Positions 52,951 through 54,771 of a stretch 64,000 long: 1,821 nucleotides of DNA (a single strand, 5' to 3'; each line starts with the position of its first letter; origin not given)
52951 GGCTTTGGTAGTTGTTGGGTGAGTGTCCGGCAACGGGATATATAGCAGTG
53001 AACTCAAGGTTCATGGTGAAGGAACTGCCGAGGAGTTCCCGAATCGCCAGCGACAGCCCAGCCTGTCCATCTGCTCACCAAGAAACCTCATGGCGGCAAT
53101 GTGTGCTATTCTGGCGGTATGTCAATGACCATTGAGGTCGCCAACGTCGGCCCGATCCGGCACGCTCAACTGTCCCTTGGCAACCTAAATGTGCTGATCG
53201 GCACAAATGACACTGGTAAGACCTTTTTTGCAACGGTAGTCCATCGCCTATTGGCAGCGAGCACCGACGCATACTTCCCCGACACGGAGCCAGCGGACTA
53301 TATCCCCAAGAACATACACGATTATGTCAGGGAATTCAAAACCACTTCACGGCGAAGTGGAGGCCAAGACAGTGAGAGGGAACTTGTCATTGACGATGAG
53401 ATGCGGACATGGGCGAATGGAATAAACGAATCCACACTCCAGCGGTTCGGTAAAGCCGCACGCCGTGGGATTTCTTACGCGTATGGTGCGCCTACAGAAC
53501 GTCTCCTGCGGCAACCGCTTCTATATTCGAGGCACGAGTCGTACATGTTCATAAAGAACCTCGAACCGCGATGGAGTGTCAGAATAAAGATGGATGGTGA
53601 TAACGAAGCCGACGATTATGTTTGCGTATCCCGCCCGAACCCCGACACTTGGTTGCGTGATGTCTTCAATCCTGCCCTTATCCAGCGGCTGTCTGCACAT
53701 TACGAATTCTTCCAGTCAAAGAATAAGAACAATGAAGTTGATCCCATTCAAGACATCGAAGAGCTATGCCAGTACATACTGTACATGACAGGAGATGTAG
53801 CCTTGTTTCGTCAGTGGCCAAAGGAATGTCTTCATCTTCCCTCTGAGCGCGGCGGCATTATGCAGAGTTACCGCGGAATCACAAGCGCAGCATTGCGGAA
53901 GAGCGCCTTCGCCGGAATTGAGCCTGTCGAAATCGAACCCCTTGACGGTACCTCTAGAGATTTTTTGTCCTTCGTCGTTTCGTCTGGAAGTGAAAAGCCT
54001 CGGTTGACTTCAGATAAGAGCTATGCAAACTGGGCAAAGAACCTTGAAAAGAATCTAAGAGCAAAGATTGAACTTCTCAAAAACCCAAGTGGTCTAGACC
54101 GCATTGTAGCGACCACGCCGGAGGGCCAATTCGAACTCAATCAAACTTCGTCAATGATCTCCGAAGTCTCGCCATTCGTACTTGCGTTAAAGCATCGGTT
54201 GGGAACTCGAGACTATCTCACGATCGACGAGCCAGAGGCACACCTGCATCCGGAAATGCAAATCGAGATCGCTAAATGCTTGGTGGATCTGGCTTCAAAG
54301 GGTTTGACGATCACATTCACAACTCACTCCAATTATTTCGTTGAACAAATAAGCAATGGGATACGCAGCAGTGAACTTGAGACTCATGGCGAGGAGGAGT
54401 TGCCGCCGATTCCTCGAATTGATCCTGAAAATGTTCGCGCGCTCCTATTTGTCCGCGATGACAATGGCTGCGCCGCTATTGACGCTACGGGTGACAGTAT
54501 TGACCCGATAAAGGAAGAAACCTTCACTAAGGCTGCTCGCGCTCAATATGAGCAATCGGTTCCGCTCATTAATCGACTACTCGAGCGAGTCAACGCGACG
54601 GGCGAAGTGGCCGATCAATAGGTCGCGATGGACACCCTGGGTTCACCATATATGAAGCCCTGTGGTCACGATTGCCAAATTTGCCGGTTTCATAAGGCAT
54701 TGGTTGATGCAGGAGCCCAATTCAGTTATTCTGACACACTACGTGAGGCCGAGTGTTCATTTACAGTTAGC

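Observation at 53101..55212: Two-gene module: long-insert ABC-type ATPase + small Cys-cluster protein with a possible PD-(D/E)xK core — candidate undescribed system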

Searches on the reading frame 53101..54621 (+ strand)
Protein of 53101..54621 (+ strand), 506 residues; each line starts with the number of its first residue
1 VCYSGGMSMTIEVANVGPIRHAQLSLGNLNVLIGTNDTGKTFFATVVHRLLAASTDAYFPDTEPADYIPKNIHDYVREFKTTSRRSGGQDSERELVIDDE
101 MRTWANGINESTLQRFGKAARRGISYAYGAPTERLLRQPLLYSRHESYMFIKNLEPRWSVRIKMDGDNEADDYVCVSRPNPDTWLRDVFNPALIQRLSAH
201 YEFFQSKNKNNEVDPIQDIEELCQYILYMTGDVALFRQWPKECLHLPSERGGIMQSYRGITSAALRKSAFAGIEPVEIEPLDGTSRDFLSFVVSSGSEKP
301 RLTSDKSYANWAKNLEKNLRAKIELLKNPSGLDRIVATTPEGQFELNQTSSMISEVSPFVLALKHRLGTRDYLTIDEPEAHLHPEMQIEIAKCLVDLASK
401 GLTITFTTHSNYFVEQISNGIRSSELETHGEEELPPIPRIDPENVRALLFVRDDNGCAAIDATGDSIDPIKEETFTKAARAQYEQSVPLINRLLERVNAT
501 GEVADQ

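Call 3: search_protein_families(library=pfam, proteins=[window:53101-54621:+], max_evalue=0.1)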
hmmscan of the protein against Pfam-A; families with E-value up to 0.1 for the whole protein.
window:53101-54621:+ (506 aa): 2 families
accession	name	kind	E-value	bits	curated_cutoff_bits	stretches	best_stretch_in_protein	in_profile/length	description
PF13175.12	AAA_15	-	4.1e-17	63.3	32.1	2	370-414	329-374/374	AAA ATPase domain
PF13304.12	AAA_21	-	2.1e-13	51.4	27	1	354-415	243-304/304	AAA domain, putative AbiEii toxin, Type IV TA system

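Call 4: search_protein_families(library=padloc, proteins=[window:53101-54621:+], max_evalue=0.1)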
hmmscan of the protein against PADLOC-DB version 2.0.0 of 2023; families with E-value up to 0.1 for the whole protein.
window:53101-54621:+ (506 aa): 124 families (the best 25 are shown)
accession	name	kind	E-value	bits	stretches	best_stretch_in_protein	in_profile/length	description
PDLC04033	PD-T4-4_A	-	4.8e-24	83.4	2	342-422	298-378/460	-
PDLC04032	PD-T4-4_A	-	4e-21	73.5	2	361-427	338-404/474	-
PDLC04664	PDC-M47A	-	6e-21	72.9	2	344-419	296-371/461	-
PDLC02979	AriA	-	3.8e-19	67.7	2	322-414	276-373/373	-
PDLC03878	NsnB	-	2.3e-18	65.1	2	304-455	171-308/345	-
PDLC04214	HEC-02A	-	1.9e-15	55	2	300-416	170-284/338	-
PDLC02980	AriA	-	3.3e-15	54.8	2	354-414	243-303/304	-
PDLC02358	Old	-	1.9e-12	44.8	2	368-416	283-331/578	Old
PDLC04710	PDC-M56A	-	2.1e-12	44.8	2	10-47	3-40/382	-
PDLC04213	HEC-02A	-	5.9e-11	40.5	2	367-415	229-277/337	-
PDLC04177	HEC-01A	-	1.6e-10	38.5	2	372-420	299-346/393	-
PDLC00096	GajA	-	2.6e-10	37.6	2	372-417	291-340/630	AAA ATPase domain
PDLC02915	ATPase-Toprim_I-B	-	2.9e-10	37.6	2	371-419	257-304/623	-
PDLC04146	HEC-02B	-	7.2e-10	36.4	2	369-417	238-286/344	-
PDLC00091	GajA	-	8.4e-10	36.1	1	371-411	298-339/627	AAA ATPase domain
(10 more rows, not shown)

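Call 7: search_protein_families(library=ncbifam, proteins=[window:53101-54621:+], max_evalue=1)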
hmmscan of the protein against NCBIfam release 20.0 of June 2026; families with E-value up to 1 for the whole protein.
window:53101-54621:+ (506 aa): 24 families
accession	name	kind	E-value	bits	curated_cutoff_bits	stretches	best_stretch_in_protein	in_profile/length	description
NF038234.1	retron_eff_Eco8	equivalog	4.9e-06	25.4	250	2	372-417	275-328/679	retron Eco8 family effector endonuclease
NF007027.0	PRK09493.1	equivalog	0.00011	21.6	379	1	373-418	158-203/240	glutamine ABC transporter ATP-binding protein GlnQ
NF041760.1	PtuA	equivalog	0.00012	21.2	500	1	375-418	382-424/524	retron Ec78 anti-phage system effector ATPase PtuA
TIGR01166.1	cbiO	subfamily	0.00017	21.1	211.8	1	371-409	147-185/190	cobalt ABC transporter, ATP-binding protein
NF000355.4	ribo_prot_ABC_F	equivalog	0.0022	16.9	380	1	370-419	448-494/499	ribosomal protection-like ABC-F family protein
TIGR03608.1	L_ocin_972_ABC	subfamily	0.0035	16.8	254.85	1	373-419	156-202/206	putative bacteriocin export ABC transporter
TIGR02673.1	FtsE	equivalog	0.0039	16.9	264.85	1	373-418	159-204/214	cell division ATP-binding protein FtsE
NF007908.0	PRK10619.1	equivalog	0.0065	15.7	466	1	371-421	172-222/257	histidine ABC transporter ATP-binding protein HisP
TIGR04521.1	ECF_ATPase_2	equivalog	0.01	14.9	330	1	371-418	164-212/279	energy-coupling factor transporter ATPase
NF010157.0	PRK13636.1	equivalog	0.011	14.9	463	0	372-410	162-201/285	cobalt transporter ATP-binding subunit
NF047739.1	antiphage_MADS3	equivalog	0.012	14.8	420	1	9-47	3-41/427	methylation-associated defense system AAA family ATPase MAD3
TIGR02857.1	CydD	equivalog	0.012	14.6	435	1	319-417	424-523/529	thiol reductant ABC exporter subunit CydD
NF010170.0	PRK13651.1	equivalog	0.014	14.4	432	1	371-410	185-224/308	cobalt transporter ATP-binding subunit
NF000169.2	ABCF_Sal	exception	0.014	14.1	725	1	363-421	142-197/542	Sal family ABC-F type ribosomal protection protein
NF004723.0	PRK06067.1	subfamily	0.038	13.5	194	0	392-423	155-186/243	flagellar accessory protein FlaH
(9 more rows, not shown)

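Call 29: search_dna_similar(query=window:53101-54618:+, collection=plasmids, mode=protein, max_evalue=0.001, max_rows=25)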
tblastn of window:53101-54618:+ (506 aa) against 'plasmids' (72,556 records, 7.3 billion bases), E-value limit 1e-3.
Records with a match: 36; places in all: 36; records where one place covers at least 80% of the query: 0.
Best place of each record, by identity: <60% 36.
By first word of the organism name: Klebsiella 12; Enterococcus 10; Escherichia 9; Bernardetia 1; Serratia 1; Pararhizobium 1; Bacillus 1; Annamia 1.
By predicted mobility (MOB-suite, as given by PLSDB): non-mobilizable 19; conjugative 14; mobilizable 3.
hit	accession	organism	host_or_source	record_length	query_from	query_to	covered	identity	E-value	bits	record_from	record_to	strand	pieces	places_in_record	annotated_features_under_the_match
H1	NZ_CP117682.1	Escherichia albertii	whole organism,bird (unidentified ...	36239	361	457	19%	39.0%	8e-10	69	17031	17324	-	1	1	AAA family ATPase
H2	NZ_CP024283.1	Escherichia albertii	-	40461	361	457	19%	39.0%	8e-10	69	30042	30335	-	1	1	AAA family ATPase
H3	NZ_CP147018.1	Bernardetia sp. Wsw4-3y2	Red alga,Red algae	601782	363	480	23%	32.0%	8e-8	63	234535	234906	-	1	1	AAA family ATPase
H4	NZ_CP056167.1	Escherichia marmotae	culture,Freshwater sample from upstream ...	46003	361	457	19%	36.0%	4e-9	67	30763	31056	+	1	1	AAA family ATPase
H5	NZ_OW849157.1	Serratia marcescens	Homo sapiens,Complejo Asistencial ...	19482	321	421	20%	30.7%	2e-5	55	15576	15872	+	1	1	AAA family ATPase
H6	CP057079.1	Escherichia coli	culture,Pooled pig faecal samples ...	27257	361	431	14%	42.3%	4e-9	67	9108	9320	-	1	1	AAA family ATPase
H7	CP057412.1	Escherichia coli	culture,Pooled pig faecal samples ...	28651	361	431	14%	42.3%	4e-9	67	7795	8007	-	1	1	AAA family ATPase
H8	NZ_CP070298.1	Escherichia albertii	Shanxi,Poultry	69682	361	431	14%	42.3%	4e-9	67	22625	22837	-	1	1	AAA family ATPase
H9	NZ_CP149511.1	Pararhizobium sp. A13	Aeschynomene indica,cell ...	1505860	361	452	18%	31.6%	9e-5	53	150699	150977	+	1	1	none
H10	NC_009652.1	Klebsiella pneumoniae subsp. pneumoniae MGH 78578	-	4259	361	427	13%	43.3%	1e-8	66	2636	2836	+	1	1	AAA family ATPase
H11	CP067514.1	Klebsiella pneumoniae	Homo sapiens,other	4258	361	427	13%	43.3%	1e-8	66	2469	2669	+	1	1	AAA family ATPase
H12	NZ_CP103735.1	Klebsiella pneumoniae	Homo sapiens,blood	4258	361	427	13%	43.3%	1e-8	66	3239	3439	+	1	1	AAA family ATPase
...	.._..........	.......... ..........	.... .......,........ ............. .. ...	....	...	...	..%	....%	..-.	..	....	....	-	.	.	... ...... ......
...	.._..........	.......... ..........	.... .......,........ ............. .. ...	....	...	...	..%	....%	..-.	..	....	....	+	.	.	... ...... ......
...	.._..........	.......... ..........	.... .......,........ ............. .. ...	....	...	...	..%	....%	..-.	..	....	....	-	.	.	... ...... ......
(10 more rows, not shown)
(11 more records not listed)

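Call 31: get_annotated_region(hit=H1, flank=3000)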
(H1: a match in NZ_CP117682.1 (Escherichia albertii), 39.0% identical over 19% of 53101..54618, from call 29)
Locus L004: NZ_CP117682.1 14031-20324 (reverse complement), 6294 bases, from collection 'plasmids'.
description: Escherichia albertii strain BIA_4 plasmid pEA4_36, complete sequence
organism: Escherichia albertii (NCBI taxid 208962)
taxonomy: Bacteria; Pseudomonadota; Gammaproteobacteria; Enterobacterales; Enterobacteriaceae; Escherichia; Escherichia albertii
host: -; source: whole organism,bird (unidentified species); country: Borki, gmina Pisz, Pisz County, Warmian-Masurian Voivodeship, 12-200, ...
typing (MOB-suite, as given by PLSDB): conjugative; replicon rep_cluster_991; relaxase MOBP; mating-pair formation MPF_T
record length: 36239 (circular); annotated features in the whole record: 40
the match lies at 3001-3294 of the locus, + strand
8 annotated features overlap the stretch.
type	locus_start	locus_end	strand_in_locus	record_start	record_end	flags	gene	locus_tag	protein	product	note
CDS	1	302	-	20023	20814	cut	-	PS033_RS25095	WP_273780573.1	malate dehydrogenase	-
CDS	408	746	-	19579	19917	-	-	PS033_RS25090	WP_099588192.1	hypothetical protein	-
CDS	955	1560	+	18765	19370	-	-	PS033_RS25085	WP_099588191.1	hypothetical protein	-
CDS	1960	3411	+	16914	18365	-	-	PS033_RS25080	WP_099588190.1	AAA family ATPase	-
CDS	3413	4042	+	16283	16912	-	-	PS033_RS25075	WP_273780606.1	hypothetical protein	-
CDS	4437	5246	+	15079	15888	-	-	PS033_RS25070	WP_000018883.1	tyrosine-type recombinase/integrase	GO:0015074 - DNA integration [Evidence IEA]; GO:0006310 - DNA recombination [Evidence IEA]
CDS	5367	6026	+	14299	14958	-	-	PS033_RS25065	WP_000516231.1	division plane positioning ATPase MipZ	-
CDS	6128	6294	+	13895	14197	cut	-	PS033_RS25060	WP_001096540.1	hypothetical protein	-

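Call 32: get_annotated_region(hit=H10, flank=3000)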
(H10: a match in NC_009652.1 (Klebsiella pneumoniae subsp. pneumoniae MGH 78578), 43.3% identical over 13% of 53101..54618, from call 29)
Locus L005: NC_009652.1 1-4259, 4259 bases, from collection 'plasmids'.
description: Klebsiella pneumoniae subsp. pneumoniae MGH 78578 plasmid pKPN6, complete sequence
organism: Klebsiella pneumoniae subsp. pneumoniae MGH 78578 (NCBI taxid 272620)
taxonomy: Bacteria; Pseudomonadota; Gammaproteobacteria; Enterobacterales; Enterobacteriaceae; Klebsiella; Klebsiella pneumoniae; Klebsiella pneumoniae subsp. pneumoniae MGH 78578
host: -; source: -; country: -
typing (MOB-suite, as given by PLSDB): non-mobilizable; replicon ColRNAI_rep_cluster_1987
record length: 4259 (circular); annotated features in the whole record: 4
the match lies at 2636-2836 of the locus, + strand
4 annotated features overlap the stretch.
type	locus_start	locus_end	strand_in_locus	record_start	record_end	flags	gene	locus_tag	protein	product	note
CDS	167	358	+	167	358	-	-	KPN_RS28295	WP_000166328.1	Rop family plasmid primer RNA-binding protein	-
CDS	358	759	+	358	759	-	-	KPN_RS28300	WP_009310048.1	helix-turn-helix domain-containing protein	-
CDS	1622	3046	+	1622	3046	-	-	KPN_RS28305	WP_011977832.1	AAA family ATPase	-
CDS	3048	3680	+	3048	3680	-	-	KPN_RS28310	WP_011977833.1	hypothetical protein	-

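Call 33: search_protein_families(library=padloc, proteins=[L004:1960-3411:+, L004:3413-4042:+, L005:1622-3046:+, L005:3048-3680:+], max_evalue=0.00001)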
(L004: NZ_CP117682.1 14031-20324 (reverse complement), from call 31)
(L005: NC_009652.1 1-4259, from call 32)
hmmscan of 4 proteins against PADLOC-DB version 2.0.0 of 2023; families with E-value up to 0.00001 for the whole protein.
L004:1960-3411:+ (483 aa): 54 families (the best 25 are shown)
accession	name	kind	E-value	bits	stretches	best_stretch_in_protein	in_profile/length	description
PDLC04032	PD-T4-4_A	-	2.2e-258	855.9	1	1-482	1-473/474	-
PDLC04033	PD-T4-4_A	-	6.2e-91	303.9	1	1-476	1-455/460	-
PDLC04664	PDC-M47A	-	3.1e-67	225.5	1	1-457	1-424/461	-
PDLC04214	HEC-02A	-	3.6e-19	67.2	1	286-412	169-291/338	-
PDLC04213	HEC-02A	-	1.4e-18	65.5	1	280-406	158-281/337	-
PDLC03878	NsnB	-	1.8e-18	65.4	1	2-449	4-327/345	-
PDLC02979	AriA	-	3.8e-17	61.1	1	2-401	5-373/373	-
PDLC02980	AriA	-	8.2e-16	56.8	1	21-401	1-303/304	-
PDLC00285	PtuA1|PtuA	-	2.1e-12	45.1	1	337-407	264-336/432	AAA ATPase domain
PDLC02358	Old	-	6.1e-12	43.1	1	359-405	287-333/578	Old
PDLC04146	HEC-02B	-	9.6e-12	42.6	1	282-411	170-293/344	-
PDLC00266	PtuA1|PtuA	-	1.4e-11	42.4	1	330-407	307-386/483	AAA ATPase domain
PDLC00265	PtuA1|PtuA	-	5.3e-11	40.3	1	14-407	25-378/479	AAA ATPase domain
PDLC00273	PtuA1|PtuA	-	5.5e-11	40.1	1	328-402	195-270/375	AAA ATPase domain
PDLC02335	AbiLi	-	2.6e-10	37.9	1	15-402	72-242/326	AbiLi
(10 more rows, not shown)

L004:3413-4042:+ (209 aa): 5 families
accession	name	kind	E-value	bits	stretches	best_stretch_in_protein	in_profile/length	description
PDLC04035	PD-T4-4_B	-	5.2e-107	354.1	1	1-208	1-205/206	-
PDLC04034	PD-T4-4_B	-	8e-12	43.3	1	24-148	23-137/190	-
PDLC04037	PD-T4-4_B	-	4.2e-09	34.4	1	1-162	1-150/190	-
PDLC04036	PD-T4-4_B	-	2.2e-06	25.7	1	25-167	23-168/203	-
PDLC04668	PDC-M47B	-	6.5e-06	24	0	26-144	26-130/186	-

L005:1622-3046:+ (474 aa): 56 families (the best 25 are shown)
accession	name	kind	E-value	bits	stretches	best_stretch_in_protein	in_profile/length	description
PDLC04032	PD-T4-4_A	-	4.5e-233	772.4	1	1-473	1-472/474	-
PDLC04033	PD-T4-4_A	-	7.6e-91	303.6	1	1-468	1-456/460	-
PDLC04664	PDC-M47A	-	2.8e-66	222.4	1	1-436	1-412/461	-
PDLC02979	AriA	-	1.6e-20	72.2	1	2-392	5-373/373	-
PDLC03878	NsnB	-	3.3e-20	71.1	1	2-446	4-326/345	-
PDLC04214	HEC-02A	-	9.7e-19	65.8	1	264-396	158-286/338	-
PDLC04213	HEC-02A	-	1.4e-18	65.6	1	266-417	155-298/337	-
PDLC02980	AriA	-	7.5e-15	53.7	1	21-392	1-303/304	-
PDLC04146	HEC-02B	-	1.4e-13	48.6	1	255-397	150-288/344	-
PDLC02358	Old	-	1.8e-13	48.1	1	348-400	285-337/578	Old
PDLC00265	PtuA1|PtuA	-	3.8e-12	44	1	13-398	24-378/479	AAA ATPase domain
PDLC00289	PtuA1|PtuA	-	3.3e-11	40.9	1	317-411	220-311/404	AAA ATPase domain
PDLC04710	PDC-M56A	-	4.3e-11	40.4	1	309-410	207-304/382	-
PDLC04239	PDC-M01A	-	7.6e-11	39.2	1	345-409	408-472/552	-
PDLC04177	HEC-01A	-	8.1e-11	39.6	1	330-399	281-347/393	-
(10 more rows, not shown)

L005:3048-3680:+ (210 aa): 4 families
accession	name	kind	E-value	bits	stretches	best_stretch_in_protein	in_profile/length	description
PDLC04035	PD-T4-4_B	-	3.6e-93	308.9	1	1-208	1-205/206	-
PDLC04037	PD-T4-4_B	-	4.4e-12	44.1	1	1-164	1-152/190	-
PDLC04034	PD-T4-4_B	-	7.1e-11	40.2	1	25-145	24-134/190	-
PDLC04036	PD-T4-4_B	-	3e-06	25.3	1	28-149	26-152/203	-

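Call 35: find_homologous_proteins(query=L004:3413-4039:+, max_evalue=0.001)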
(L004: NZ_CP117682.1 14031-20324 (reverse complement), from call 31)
Query L004:3413-4039:+ (209 aa): 25 proteins with E <= 0.001 among 258 candidates.
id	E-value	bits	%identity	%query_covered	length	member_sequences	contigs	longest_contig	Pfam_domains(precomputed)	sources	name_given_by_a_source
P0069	6.8e-124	429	96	100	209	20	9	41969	-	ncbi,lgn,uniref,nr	ncbi:TPA: hypothetical protein ACIX09_004499 [Escherichia coli]|uniref:hypothetical protein n=1 Tax=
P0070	1.9e-100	352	80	100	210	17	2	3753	-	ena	-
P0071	6.3e-100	351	79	100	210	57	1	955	-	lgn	-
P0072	3.8e-98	345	77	100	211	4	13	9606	-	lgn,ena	-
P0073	3.4e-97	342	75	100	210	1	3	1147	-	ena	-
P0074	9.3e-97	340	76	100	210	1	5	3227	-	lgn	-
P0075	1.6e-92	327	71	100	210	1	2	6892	-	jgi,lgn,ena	-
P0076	1.2e-90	320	71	100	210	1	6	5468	-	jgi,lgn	-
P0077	8.2e-90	318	75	100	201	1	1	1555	-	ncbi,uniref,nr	ncbi:hypothetical protein [Klebsiella variicola]|uniref:hypothetical protein n=1 Tax=Klebsiella vari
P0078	1.9e-88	313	72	100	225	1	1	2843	-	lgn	-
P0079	5.5e-86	305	68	100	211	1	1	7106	-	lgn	-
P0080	2.9e-85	303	67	100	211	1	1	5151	-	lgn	-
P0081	4.7e-85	302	69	100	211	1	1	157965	-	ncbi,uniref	ncbi:hypothetical protein [Pectobacterium versatile]|uniref:hypothetical protein n=1 Tax=Pectobacter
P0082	9.2e-85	301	67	100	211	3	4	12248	-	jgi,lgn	jgi:hypothetical protein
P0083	1.1e-84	301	67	100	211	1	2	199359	-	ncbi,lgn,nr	ncbi:TPA: hypothetical protein SJ428_004316 [Yersinia enterocolitica]|nr:hypothetical protein [Yersi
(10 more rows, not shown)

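Call 59: list_cluster_members(proteins=[P0001, window:53119-54618:+, window:53101-54618:+])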
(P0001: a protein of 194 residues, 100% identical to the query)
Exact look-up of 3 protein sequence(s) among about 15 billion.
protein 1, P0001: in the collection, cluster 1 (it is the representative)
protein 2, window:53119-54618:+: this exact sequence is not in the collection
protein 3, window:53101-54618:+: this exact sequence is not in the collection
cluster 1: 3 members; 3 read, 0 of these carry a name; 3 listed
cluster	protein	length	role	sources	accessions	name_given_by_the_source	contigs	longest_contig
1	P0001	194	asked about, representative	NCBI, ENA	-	-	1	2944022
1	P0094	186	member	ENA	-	-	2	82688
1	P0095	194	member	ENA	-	-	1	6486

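Call 66: find_homologous_proteins(query=window:53119-54618:+, max_evalue=1e-10)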
Query window:53119-54618:+ (500 aa): 115 proteins with E <= 1e-10 among 8000 candidates.
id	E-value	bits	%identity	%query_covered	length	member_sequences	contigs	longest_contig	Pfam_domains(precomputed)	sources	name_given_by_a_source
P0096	0.0e+0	1133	100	100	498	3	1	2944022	PF13175.13,PF13304.13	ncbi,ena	-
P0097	1.1e-281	952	83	100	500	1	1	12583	PF13175.13,PF13304.13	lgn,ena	-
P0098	1.4e-270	916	81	99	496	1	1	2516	PF13175.13,PF13304.13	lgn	-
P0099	2.6e-234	796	70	100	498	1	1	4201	PF13175.13,PF13304.13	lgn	-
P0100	9.5e-202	689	64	100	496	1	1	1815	PF13175.13,PF13304.13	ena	-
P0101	3.7e-200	684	64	99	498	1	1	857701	PF13175.13,PF13304.13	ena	-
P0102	1.7e-188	645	60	99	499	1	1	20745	PF13175.13,PF13304.13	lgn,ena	-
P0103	7.5e-187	640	59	100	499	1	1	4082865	PF13175.13,PF13304.13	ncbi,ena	-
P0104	5.8e-185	633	58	100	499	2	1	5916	PF13175.13,PF13304.13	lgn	-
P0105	3.3e-184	631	60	98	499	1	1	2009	PF13175.13,PF13304.13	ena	-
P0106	2.6e-180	618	58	98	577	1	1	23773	PF13175.13,PF13304.13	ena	-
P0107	2.2e-179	615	57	99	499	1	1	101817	PF13175.13,PF13304.13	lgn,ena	-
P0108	2.9e-179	615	57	98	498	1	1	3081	PF13175.13,PF13304.13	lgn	-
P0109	7.3e-175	600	57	98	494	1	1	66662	PF13175.13,PF13304.13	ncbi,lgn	-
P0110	2.4e-173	595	57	98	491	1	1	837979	PF13175.13,PF13304.13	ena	-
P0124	2.1e-93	332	36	98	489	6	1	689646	PF13175.13,PF13304.13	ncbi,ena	-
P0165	1.1e-70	257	34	98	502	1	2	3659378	PF13175.13,PF13304.13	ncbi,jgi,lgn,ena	-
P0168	2.9e-38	150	27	99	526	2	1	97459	PF13175.13,PF13304.13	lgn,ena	-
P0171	1.7e-32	131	33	50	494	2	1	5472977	PF13175.13,PF13476.13,PF13304.13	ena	-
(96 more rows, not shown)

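Call 67: find_encoding_contigs(protein=P0124, flank=3000, max_places=1)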
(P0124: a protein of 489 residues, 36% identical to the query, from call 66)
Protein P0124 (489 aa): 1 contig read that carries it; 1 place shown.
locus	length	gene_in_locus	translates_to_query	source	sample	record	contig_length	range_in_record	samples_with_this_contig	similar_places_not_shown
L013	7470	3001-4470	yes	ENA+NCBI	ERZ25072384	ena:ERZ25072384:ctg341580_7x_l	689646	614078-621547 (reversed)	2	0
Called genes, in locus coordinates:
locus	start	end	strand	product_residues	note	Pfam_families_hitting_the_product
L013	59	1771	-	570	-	PF04326:SLFN_AlbA_2, PF12802:MarR_2 (faint), PF13749:HATPase_c_4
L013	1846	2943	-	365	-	PF02369:Big_1 (weak)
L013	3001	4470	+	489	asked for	PF13175:AAA_15, PF13304:AAA_21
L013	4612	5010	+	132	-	-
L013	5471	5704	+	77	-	-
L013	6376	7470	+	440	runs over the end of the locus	PF13701:DDE_Tnp_1_4, PF01609:DDE_Tnp_1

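Call 68: find_encoding_contigs(protein=P0165, flank=3000, max_places=1)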
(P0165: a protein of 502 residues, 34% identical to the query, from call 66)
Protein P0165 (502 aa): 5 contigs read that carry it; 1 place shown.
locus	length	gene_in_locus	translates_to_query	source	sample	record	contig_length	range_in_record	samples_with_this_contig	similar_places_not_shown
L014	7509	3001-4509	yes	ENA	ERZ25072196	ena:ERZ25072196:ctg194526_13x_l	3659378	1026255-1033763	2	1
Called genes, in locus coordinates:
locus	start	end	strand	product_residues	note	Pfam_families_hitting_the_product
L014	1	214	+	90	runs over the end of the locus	PF01402:RHH_1 (weak)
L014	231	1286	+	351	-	PF04909:Amidohydro_2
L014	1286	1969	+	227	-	PF03737:RraA-like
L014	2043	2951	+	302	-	PF23023:Anti-Pycsar_Apyc1, PF12706:Lactamase_B_2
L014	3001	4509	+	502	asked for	PF13175:AAA_15, PF13304:AAA_21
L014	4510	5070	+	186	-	-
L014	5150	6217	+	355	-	PF04303:PrpF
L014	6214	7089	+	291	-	PF04909:Amidohydro_2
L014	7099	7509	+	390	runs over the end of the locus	PF01494:FAD_binding_3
